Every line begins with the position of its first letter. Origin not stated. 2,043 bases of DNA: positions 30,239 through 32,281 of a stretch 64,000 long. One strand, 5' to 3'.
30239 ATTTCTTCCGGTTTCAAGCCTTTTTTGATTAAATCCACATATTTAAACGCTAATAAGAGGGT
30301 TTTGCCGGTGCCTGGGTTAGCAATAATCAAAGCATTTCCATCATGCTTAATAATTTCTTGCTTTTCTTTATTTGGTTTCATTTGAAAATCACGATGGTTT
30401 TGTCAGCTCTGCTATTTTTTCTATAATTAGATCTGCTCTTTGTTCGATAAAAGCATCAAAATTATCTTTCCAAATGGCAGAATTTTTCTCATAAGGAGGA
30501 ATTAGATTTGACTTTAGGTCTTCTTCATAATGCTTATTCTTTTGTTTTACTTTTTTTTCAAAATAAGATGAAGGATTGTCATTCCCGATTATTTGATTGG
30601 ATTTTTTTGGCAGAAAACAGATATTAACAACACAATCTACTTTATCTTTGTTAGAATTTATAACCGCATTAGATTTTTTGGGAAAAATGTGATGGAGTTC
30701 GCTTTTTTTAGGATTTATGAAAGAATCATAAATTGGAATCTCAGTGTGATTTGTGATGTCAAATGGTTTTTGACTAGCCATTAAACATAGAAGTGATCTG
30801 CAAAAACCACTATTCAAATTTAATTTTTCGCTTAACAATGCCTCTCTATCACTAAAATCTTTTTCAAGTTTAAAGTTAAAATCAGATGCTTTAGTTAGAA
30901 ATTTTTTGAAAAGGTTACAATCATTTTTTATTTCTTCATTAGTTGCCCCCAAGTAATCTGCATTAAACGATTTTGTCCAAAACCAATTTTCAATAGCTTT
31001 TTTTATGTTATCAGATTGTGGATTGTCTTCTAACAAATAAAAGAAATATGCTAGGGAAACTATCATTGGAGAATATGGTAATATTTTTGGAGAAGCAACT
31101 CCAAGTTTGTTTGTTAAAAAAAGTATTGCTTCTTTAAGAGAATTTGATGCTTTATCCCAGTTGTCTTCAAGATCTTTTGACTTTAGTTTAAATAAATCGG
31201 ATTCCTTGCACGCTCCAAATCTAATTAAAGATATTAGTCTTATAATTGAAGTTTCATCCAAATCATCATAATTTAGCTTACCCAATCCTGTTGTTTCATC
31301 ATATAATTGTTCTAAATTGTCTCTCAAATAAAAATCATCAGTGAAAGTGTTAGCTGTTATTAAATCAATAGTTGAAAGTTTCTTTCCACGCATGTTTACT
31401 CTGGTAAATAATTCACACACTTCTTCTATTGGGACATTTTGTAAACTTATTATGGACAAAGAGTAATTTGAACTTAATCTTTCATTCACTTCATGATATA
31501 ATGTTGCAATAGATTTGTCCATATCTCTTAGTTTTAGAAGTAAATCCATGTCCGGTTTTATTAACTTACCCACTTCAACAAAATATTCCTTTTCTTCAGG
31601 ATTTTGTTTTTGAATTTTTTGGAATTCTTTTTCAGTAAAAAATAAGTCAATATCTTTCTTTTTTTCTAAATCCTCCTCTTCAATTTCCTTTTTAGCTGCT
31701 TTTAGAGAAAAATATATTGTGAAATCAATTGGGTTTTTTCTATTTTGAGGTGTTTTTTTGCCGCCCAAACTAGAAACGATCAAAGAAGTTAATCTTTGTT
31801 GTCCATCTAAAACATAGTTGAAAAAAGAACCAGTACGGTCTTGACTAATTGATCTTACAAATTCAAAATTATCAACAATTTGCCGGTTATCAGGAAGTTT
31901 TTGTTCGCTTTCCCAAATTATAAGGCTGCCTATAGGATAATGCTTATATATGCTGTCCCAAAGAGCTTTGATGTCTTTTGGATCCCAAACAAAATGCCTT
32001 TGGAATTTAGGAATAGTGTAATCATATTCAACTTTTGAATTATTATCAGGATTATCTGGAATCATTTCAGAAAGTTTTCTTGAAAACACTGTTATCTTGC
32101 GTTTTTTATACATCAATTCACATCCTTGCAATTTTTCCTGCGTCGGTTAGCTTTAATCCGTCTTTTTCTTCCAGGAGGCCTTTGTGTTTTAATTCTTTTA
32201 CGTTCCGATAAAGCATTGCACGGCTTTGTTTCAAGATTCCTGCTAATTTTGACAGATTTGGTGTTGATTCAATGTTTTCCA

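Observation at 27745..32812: Candidate defense operon under a CARF regulator: Csa3-like regulator, GmrSD-like DUF262/DUF1524 protein and UvrD-type helicase fused to a RecB nuclease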

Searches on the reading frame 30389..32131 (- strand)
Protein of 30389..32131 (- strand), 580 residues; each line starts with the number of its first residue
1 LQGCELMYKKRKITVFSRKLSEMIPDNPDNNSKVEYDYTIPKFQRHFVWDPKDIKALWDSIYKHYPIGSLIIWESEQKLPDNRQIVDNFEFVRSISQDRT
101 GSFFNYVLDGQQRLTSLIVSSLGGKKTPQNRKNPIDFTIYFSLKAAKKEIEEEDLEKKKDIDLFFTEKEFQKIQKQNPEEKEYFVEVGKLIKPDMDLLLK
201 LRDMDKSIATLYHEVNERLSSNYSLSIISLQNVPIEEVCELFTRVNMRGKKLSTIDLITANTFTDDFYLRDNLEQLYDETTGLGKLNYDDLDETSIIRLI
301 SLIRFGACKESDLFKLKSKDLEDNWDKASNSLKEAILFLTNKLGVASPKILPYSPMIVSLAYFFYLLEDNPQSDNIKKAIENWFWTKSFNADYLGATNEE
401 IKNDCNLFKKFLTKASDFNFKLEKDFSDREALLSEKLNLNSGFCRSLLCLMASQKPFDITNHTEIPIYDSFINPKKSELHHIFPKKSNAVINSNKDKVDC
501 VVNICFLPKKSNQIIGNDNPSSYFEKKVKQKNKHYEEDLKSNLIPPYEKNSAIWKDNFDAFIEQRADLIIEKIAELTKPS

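Call 3: search_protein_families(library=pfam, proteins=[window:30389-32131:-], max_evalue=0.01)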
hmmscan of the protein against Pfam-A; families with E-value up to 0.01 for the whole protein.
window:30389-32131:- (580 aa): 1 family
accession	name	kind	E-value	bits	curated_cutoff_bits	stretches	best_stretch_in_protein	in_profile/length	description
PF03235.19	GmrSD_N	-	1.9e-30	106.9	33.2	1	35-262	11-198/199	GmrSD restriction endonuclease, N-terminal domain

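Call 4: search_protein_families(library=padloc, proteins=[window:30389-32131:-], max_evalue=0.01)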
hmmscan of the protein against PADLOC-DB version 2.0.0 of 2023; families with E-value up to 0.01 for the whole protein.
window:30389-32131:- (580 aa): 12 families
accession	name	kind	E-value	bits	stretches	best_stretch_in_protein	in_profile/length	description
PDLC04709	PDC-M55C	-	2.1e-46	156.7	1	40-569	31-526/554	-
PDLC04151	HEC-05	-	3.9e-41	139.4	1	35-577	36-593/600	-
PDLC04150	HEC-05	-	5e-21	73.2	1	36-576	20-580/583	-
PDLC04153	HEC-05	-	3.6e-13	46.6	1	39-154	22-149/621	-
PDLC04155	HEC-06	-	3.2e-06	23.9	1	37-315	20-286/562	-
PDLC02695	Orf5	-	7.8e-06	22.5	0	471-528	506-562/601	Orf5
PDLC04157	HEC-06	-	3.9e-05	20.4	1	36-317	21-288/558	-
PDLC02792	SspE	-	4.4e-05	20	1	40-119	26-105/771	SspE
PDLC04027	PD-T4-2_A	-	0.00014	19.1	1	41-95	56-108/363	-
PDLC02700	Orf5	-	0.00022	18.1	1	37-321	11-282/555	Orf5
PDLC02693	Orf5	-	0.00038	17.6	1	37-261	8-210/543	Orf5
PDLC04154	HEC-06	-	0.001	15.8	0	36-87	22-77/569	-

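Call 5: search_protein_families(library=ncbifam, proteins=[window:30389-32131:-], max_evalue=0.01)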
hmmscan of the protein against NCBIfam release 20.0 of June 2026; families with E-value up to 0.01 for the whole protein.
window:30389-32131:- (580 aa): 0 families

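Call 12: find_encoding_contigs(protein=window:30389-32131:-, flank=10000, max_places=6)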
Protein window:30389-32131:- (580 aa): no gene with exactly this product is on record in the collection.

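Call 13: find_homologous_proteins(query=window:30389-32131:-)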
Query window:30389-32131:- (580 aa): 1925 proteins with E <= 0.001 among 8000 candidates; the best 120 are listed.
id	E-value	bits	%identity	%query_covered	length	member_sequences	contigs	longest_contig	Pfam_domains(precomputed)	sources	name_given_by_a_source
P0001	0.0e+0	1285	100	99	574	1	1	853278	PF03235.20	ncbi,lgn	-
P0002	1.1e-201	690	60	98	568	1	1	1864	PF03235.20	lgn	-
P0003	2.3e-200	685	57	98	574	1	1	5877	PF03235.20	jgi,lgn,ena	-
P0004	7.4e-199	680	57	98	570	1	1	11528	PF03235.20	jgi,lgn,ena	-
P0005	2.5e-187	642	55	98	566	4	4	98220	PF03235.20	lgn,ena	-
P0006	2.9e-187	642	55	98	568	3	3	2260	PF03235.20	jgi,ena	jgi:hypothetical protein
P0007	1.1e-186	640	55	98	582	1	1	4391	PF03235.20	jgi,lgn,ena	-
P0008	1.1e-185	637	53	98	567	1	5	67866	PF03235.20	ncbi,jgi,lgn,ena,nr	ncbi:MAG: hypothetical protein COV47_04460 [Candidatus Diapherotrites archaeon CG11_big_fil_rev_8_21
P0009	3.1e-185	635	54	97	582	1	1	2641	PF03235.20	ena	-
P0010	6.1e-184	631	54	97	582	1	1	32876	PF03235.20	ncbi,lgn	-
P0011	9.1e-179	614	52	98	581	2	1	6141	PF03235.20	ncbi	ncbi:MAG: GmrSD restriction endonuclease domain-containing protein [Candidatus Woesearchaeota archae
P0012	3.5e-178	612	53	97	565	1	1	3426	PF03235.20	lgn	-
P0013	9.6e-174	597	52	98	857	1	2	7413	PF18899.6,PF03235.20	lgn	-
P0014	7.3e-164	565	52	90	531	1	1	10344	PF03235.20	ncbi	-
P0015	1.3e-162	561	49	98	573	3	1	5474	PF03235.20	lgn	-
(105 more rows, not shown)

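Call 14: find_encoding_contigs(protein=P0001, flank=10000, max_places=2)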
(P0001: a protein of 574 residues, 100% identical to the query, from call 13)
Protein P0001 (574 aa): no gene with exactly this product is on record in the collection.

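Call 15: find_encoding_contigs(protein=P0005, flank=8000, max_places=3)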
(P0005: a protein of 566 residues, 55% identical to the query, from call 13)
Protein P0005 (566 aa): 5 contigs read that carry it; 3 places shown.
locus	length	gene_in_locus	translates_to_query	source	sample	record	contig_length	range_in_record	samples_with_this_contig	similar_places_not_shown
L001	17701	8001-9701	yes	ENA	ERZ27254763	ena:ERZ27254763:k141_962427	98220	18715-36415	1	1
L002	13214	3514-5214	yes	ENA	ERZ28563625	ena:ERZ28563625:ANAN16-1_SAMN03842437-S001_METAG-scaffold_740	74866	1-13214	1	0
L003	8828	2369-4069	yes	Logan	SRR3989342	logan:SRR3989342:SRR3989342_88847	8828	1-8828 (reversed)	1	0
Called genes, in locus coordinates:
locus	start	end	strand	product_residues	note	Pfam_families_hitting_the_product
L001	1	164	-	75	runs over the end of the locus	-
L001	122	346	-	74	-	-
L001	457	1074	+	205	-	-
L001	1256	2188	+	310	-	PF02661:Fic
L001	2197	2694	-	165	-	-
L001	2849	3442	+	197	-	PF01909:NTP_transf_2 (weak), PF18765:Polbeta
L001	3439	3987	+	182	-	-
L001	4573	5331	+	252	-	-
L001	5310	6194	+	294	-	PF08843:AbiEii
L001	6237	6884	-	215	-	-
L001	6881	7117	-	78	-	-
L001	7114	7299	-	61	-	-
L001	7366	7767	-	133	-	-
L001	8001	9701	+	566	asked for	PF03235:GmrSD_N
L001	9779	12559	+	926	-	PF04313:HSDR_N (weak), PF00270:DEAD, PF04851:ResIII, PF18766:SWI2_SNF2, PF00271:Helicase_C (weak), PF08463:EcoEI_R_C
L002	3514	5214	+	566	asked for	PF03235:GmrSD_N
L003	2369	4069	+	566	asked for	PF03235:GmrSD_N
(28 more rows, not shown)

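Call 16: find_encoding_contigs(protein=P0008, flank=8000, max_places=3)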
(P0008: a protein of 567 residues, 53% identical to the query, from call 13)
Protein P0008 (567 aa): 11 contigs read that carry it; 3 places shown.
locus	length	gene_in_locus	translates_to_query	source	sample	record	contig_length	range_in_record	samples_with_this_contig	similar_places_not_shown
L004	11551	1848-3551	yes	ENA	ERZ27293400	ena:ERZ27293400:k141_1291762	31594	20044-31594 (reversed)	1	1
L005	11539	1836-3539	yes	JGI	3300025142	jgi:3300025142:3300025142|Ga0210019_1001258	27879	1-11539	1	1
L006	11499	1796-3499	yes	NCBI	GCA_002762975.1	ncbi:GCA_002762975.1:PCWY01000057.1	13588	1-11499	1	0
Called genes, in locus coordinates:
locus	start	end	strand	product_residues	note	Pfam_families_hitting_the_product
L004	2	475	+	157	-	?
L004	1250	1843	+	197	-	PF19810:HFX_2341_N, PF25213:HVO_A0261_N (weak), PF08279:HTH_11 (weak), PF13412:HTH_24 (weak)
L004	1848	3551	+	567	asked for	PF03235:GmrSD_N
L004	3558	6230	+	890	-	PF00580:UvrD-helicase, PF01443:Viral_helicase1 (faint), PF13086:AAA_11 (faint), PF13245:AAA_19, PF13361:UvrD_C, PF13538:UvrD_C_2 (faint), PF12705:PDDEXK_1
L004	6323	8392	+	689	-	PF02463:SMC_N (faint), PF11398:DUF2813 (faint), PF13175:AAA_15, PF13304:AAA_21, PF20469:OLD-like_TOPRIM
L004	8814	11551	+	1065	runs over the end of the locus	PF20465:MmeI_hel (weak), PF02384:N6_Mtase, PF20473:MmeI_Mtase, PF01170:UPF0020 (faint), PF07669:Eco57I, PF12950:TaqI_C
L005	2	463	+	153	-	?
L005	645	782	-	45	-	-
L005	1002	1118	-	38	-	-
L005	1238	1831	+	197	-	PF19810:HFX_2341_N, PF25213:HVO_A0261_N (weak), PF08279:HTH_11 (weak), PF13412:HTH_24 (weak)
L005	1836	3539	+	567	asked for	PF03235:GmrSD_N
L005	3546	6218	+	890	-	PF00580:UvrD-helicase, PF01443:Viral_helicase1 (faint), PF13086:AAA_11 (faint), PF13245:AAA_19, PF13361:UvrD_C, PF13538:UvrD_C_2 (faint), PF12705:PDDEXK_1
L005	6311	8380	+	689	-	PF02463:SMC_N (faint), PF11398:DUF2813 (faint), PF13175:AAA_15, PF13304:AAA_21, PF20469:OLD-like_TOPRIM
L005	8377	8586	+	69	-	PF13619:KTSC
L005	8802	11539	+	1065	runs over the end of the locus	PF20465:MmeI_hel (weak), PF02384:N6_Mtase, PF20473:MmeI_Mtase, PF01170:UPF0020 (faint), PF07669:Eco57I, PF12950:TaqI_C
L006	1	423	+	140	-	PF08843:AbiEii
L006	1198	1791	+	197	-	PF19810:HFX_2341_N, PF25213:HVO_A0261_N (weak), PF08279:HTH_11 (weak), PF13412:HTH_24 (weak)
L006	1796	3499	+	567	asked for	PF03235:GmrSD_N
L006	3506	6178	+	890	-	PF00580:UvrD-helicase, PF01443:Viral_helicase1 (faint), PF13086:AAA_11 (faint), PF13245:AAA_19, PF13361:UvrD_C, PF13538:UvrD_C_2 (faint), PF12705:PDDEXK_1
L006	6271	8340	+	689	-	PF02463:SMC_N (faint), PF11398:DUF2813 (faint), PF13175:AAA_15, PF13304:AAA_21, PF20469:OLD-like_TOPRIM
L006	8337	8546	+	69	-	PF13619:KTSC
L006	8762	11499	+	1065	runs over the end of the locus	PF20465:MmeI_hel (weak), PF02384:N6_Mtase, PF20473:MmeI_Mtase, PF01170:UPF0020 (faint), PF07669:Eco57I, PF12950:TaqI_C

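Call 17: find_encoding_contigs(protein=P0010, flank=8000, max_places=3)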
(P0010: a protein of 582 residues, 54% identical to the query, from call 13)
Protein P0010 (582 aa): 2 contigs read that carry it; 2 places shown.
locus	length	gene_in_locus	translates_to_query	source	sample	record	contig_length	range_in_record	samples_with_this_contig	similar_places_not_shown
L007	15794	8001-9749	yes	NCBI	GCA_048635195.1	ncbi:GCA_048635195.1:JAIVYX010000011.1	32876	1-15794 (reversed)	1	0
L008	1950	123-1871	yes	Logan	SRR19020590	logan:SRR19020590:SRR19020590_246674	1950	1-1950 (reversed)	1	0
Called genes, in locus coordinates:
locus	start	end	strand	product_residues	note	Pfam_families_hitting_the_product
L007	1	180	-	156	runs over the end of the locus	-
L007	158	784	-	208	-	PF01909:NTP_transf_2, PF18765:Polbeta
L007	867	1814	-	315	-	PF07584:BatA, PF01882:DUF58 (faint), PF00092:VWA, PF06707:DUF1194 (faint), PF13519:VWA_2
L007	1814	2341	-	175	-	-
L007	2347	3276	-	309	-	PF01882:DUF58, PF13519:VWA_2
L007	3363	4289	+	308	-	PF02729:OTCace_N, PF00185:OTCace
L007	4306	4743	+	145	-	PF01948:PyrI, PF02748:PyrI_C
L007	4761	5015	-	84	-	PF05016:ParE_toxin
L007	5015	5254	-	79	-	PF24434:DUF7557 (weak)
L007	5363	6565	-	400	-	PF01926:MMR_HSR1, PF02421:FeoB_N (weak), PF08438:YGR210-like_G4, PF02824:TGS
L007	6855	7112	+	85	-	PF03685:UPF0147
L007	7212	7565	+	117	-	PF04472:SepF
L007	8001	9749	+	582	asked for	PF03235:GmrSD_N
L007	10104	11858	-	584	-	PF13589:HATPase_c_3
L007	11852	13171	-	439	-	PF00145:DNA_methylase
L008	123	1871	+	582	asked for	PF03235:GmrSD_N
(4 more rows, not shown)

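Call 50: search_solved_structures(query=window:30389-32113:-, max_evalue=0.01, show_alignments=1)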
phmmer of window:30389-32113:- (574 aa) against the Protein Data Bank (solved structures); distinct sequences matched with E-value up to 0.01: 1.
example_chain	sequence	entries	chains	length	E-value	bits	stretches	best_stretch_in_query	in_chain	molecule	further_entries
7p9k_A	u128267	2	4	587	6.8e-13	51.5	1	28-359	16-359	DUF262 domain-containing protein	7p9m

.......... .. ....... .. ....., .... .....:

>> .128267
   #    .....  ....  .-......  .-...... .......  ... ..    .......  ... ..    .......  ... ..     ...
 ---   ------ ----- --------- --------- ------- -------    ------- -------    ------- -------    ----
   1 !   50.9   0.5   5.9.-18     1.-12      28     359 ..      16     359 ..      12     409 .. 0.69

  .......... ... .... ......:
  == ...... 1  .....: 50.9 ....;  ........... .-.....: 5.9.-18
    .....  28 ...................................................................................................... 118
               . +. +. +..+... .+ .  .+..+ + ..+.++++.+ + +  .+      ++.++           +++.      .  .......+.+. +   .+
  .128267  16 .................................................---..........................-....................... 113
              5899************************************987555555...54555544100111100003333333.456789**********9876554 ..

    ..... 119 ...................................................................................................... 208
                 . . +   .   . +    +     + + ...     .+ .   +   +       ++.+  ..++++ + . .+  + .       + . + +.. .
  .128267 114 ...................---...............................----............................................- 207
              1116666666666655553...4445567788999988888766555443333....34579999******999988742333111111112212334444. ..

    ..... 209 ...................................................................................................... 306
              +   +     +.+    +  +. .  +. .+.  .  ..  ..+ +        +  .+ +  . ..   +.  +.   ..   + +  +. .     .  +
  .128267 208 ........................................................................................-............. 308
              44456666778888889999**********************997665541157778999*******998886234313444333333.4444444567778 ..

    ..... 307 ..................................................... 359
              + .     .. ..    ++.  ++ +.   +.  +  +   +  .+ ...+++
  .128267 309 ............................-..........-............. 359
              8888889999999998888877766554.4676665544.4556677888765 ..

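Call 59: search_protein_families(library=pfam, proteins=[L006:6271-8340:+], max_evalue=0.01)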
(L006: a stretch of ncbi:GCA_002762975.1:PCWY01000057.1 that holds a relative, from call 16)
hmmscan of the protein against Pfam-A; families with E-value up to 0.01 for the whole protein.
L006:6271-8340:+ (689 aa): 7 families
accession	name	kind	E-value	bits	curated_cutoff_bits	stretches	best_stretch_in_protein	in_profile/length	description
PF13175.12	AAA_15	-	4.8e-42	145.3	32.1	1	1-390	1-373/374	AAA ATPase domain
PF20469.4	OLD-like_TOPRIM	-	5.9e-20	72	23.2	1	440-507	1-67/67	Overcoming lysogenization defect protein-like, TOPRIM domain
PF13304.12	AAA_21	-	6.8e-15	56.3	27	1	26-392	2-304/304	AAA domain, putative AbiEii toxin, Type IV TA system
PF11398.14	DUF2813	-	2.6e-10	40.7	21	2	1-58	1-61/372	Protein of unknown function (DUF2813)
PF02463.25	SMC_N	-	1.3e-07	31.8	40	1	4-50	3-51/220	RecF/RecN/SMC N terminal domain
PF13476.12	AAA_23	-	2.6e-05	25.4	27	1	5-282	1-199/201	AAA domain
PF13555.12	AAA_29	-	0.0025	18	27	1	22-51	19-50/61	P-loop containing region of AAA domain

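Call 70: list_cluster_members(proteins=[P0001, P0121, P0241])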
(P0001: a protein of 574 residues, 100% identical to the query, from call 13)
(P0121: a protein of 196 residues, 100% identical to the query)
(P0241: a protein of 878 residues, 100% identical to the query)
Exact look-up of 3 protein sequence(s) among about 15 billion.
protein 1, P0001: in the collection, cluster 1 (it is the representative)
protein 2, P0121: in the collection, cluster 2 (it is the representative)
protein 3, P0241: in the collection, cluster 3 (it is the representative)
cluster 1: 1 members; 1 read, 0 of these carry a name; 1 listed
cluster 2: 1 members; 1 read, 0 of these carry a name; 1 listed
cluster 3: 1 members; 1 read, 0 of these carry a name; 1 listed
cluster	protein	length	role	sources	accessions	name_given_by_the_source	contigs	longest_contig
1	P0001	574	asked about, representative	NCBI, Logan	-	-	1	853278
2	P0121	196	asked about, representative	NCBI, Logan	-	-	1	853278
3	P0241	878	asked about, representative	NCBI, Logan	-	-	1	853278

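Call 77: search_solved_structures(query=A7, max_evalue=0.01, show_alignments=0)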
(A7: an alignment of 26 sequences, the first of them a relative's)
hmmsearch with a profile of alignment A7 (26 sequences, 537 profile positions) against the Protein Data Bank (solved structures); distinct sequences matched with E-value up to 0.01: 4.
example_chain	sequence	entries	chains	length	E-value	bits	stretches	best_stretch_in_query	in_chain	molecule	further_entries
7p9k_A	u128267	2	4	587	7.3e-31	111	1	14-331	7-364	DUF262 domain-containing protein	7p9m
20yv_A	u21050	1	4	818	3.1e-06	29.8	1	27-109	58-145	DUF262 domain-containing protein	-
6jiv_D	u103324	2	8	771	0.00013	24.4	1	10-106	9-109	SspE protein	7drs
7drr_D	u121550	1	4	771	0.0043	19.4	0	10-106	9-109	SspE protein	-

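Call 87: find_encoding_contigs(protein=P0004, flank=8000, max_places=2)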
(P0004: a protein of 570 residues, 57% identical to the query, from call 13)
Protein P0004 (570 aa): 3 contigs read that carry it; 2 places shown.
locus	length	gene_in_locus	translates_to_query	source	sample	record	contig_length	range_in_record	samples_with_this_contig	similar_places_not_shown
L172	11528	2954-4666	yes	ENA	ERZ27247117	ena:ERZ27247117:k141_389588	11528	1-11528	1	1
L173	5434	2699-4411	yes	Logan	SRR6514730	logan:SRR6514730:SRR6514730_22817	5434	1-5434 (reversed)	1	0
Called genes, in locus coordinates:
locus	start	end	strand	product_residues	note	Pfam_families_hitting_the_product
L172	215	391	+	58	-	-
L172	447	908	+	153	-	-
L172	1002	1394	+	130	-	PF01844:HNH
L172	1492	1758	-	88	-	-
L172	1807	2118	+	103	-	-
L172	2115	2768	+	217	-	PF11611:DUF4352 (weak)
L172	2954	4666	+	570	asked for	PF03235:GmrSD_N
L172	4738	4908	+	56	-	-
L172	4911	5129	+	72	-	-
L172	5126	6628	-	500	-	PF05048:NosD, PF13229:Beta_helix, PF17963:Big_9 (weak), PF25275:Golvesin_C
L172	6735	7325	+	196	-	-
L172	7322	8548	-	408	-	PF00589:Phage_integrase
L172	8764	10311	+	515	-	PF00932:LTD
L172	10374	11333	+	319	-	PF24517:CBM96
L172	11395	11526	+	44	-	?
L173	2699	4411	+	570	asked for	PF03235:GmrSD_N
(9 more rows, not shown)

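Call 88: find_encoding_contigs(protein=P0003, flank=8000, max_places=2)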
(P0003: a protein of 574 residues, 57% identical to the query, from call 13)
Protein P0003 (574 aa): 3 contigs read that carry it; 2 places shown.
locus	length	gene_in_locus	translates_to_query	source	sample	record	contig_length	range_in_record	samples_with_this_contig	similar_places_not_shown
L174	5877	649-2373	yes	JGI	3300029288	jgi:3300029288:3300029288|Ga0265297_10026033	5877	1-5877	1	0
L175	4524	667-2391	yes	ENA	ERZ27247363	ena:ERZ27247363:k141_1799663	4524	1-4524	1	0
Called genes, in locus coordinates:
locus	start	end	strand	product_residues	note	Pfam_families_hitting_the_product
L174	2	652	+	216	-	?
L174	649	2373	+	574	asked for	PF03235:GmrSD_N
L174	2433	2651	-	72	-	PF14947:HTH_45 (weak)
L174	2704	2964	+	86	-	-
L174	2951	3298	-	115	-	-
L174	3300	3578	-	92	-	-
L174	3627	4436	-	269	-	-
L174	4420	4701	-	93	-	-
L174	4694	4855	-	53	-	-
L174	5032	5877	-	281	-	?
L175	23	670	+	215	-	PF12705:PDDEXK_1 (weak)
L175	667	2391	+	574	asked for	PF03235:GmrSD_N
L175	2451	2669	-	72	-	PF14947:HTH_45 (weak)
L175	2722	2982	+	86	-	-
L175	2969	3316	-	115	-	-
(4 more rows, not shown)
